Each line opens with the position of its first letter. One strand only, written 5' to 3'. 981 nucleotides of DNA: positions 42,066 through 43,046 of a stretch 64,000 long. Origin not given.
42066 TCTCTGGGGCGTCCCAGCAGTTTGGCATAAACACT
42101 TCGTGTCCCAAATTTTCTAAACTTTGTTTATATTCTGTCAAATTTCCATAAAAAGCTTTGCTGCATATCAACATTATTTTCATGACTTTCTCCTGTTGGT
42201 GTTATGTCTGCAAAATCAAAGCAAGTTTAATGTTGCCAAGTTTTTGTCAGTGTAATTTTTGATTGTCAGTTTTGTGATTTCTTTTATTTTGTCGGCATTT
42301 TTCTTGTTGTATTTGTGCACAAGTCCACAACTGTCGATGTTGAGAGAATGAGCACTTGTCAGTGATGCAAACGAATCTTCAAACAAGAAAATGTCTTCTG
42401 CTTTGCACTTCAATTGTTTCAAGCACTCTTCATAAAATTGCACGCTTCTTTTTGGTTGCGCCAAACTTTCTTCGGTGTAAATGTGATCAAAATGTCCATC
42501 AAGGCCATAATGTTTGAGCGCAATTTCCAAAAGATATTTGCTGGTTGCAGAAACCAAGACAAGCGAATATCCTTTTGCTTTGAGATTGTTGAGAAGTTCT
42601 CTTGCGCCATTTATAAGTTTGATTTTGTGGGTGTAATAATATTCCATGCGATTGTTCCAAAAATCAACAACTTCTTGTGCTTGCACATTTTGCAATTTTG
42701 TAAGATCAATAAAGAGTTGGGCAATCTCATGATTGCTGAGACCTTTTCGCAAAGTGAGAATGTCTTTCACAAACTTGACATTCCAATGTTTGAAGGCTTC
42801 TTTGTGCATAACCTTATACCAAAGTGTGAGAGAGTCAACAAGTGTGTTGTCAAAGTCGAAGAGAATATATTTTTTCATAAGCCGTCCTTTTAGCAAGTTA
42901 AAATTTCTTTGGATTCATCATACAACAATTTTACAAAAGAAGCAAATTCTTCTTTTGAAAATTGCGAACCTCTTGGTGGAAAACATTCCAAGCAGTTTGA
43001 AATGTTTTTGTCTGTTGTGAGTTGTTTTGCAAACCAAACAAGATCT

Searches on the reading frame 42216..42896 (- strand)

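Call 8: search_protein_families(library=pfam, proteins=[window:42216-42896:-])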
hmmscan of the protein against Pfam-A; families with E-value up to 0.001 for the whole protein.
window:42216-42896:- (226 aa): 4 families
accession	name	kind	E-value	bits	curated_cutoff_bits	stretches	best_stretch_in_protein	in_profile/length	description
PF13419.12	HAD_2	-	6.4e-29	101.8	23.8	1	11-191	1-177/178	Haloacid dehalogenase-like hydrolase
PF00702.32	Hydrolase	-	8.6e-19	69.1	26.4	1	9-182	2-187/191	haloacid dehalogenase-like hydrolase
PF12710.13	HAD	-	2.3e-11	44.9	27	1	11-143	1-131/189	haloacid dehalogenase-like hydrolase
PF06888.18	Put_Phosphatase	-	2.4e-06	27.6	27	1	11-147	3-127/234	Putative Phosphatase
